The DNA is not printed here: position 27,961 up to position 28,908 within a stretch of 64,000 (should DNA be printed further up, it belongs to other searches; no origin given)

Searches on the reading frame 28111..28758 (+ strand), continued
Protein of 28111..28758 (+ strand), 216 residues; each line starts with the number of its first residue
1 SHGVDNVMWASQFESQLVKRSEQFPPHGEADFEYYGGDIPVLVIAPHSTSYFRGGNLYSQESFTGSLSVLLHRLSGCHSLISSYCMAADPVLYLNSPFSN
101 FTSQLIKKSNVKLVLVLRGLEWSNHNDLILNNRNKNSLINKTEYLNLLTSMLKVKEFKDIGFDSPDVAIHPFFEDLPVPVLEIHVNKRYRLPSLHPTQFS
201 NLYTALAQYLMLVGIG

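Call 85: fold_search(model_id=the predicted structure, library=pdb)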
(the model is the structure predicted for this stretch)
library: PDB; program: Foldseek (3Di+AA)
matches with E <= 10: 862; with E <= 0.001: 69
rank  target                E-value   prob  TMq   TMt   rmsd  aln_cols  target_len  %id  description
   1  2q7s_A                3.6e-06  1.00  0.56  0.46   5.9       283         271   13  Crystal structure of N-formylglutamate amidohydrolase (YP_297560.1) from Ralstonia eutropha JMP134 at 2.00 A resolutio (released 2007-06-19)
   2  2odf_A                1.4e-05  1.00  0.56  0.49   7.5       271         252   10  The crystal structure of gene product Atu2144 from Agrobacterium tumefaciens (released 2007-01-23)
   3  2odf_E                1.7e-05  1.00  0.58  0.51   5.8       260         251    9  The crystal structure of gene product Atu2144 from Agrobacterium tumefaciens (released 2007-01-23)
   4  21dc                  2.0e-05  1.00  0.54  0.57   4.9       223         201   10  Crystal structure of poly-gamma-glutamate hydrolase from Bacillus phage PM1 (released 2026-04-08)
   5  1pr4_A                3.3e-05  1.00  0.45  0.42   8.6       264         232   11  Escherichia coli Purine Nucleoside Phosphorylase Complexed with 9-beta-D-ribofuranosyl-6-methylthiopurine and Phosphat (released 2003-11-25)
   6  4m6i_A                4.0e-05  1.00  0.47  0.53   7.0       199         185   11  Structure of the reduced, Zn-bound form of Mycobacterium tuberculosis peptidoglycan amidase Rv3717 (released 2013-09-18)
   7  4m6h_A                4.3e-05  1.00  0.45  0.50   7.0       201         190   13  Structure of the reduced, metal-free form of Mycobacterium tuberculosis peptidoglycan amidase Rv3717 (released 2013-09-18)
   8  7rag_B                4.8e-05  1.00  0.47  0.50   6.6       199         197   11  Structure of the CwlD amidase from Clostridioides difficile in complex with the GerS lipoprotein (released 2021-09-08)
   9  7agl                  4.8e-05  1.00  0.45  0.45   8.2       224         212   12  crystal structure of the apo form of the N-acetylmuramyl-L-alanine amidase, Ami1, from Mycobacterium abscessus. (released 2020-11-18)
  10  5emi                  5.1e-05  1.00  0.43  0.50   7.5       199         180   10  N-acetylmuramoyl-L-alanine amidase AmiC2 of Nostoc punctiforme (released 2016-02-10)
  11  3a9l_A                5.8e-05  1.00  0.51  0.53   6.3       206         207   11  Structure of Bacteriophage poly-gamma-glutamate hydrolase (released 2010-11-10)
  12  4op4_A                7.1e-05  1.00  0.53  0.46   8.3       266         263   12  Crystal structure of the catalytic domain of DapE protein from V.cholerea in the Zn bound form (released 2014-04-23)
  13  4onw_A                7.5e-05  1.00  0.58  0.49   8.2       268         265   12  Crystal structure of the catalytic domain of DapE protein from V.cholerea (released 2014-04-23)
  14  2anp                  8.0e-05  1.00  0.51  0.41   8.5       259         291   13  Functional Glutamate 151 to Histidine mutant of the aminopeptidase from Aeromonas Proteolytica. (released 2005-10-04)
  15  1vhw_F                8.0e-05  1.00  0.41  0.38   9.5       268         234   10  Crystal structure of purine nucleoside phosphorylase with adenosine (released 2003-12-30)
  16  2odf_C                8.5e-05  1.00  0.62  0.54   5.5       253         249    9  The crystal structure of gene product Atu2144 from Agrobacterium tumefaciens (released 2007-01-23)
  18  2odf_B                9.1e-05  1.00  0.64  0.56   5.6       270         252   10  The crystal structure of gene product Atu2144 from Agrobacterium tumefaciens (released 2007-01-23)
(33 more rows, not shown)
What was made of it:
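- Foldseek's top hit is 2q7s at E 3.6e-6 (call 85).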
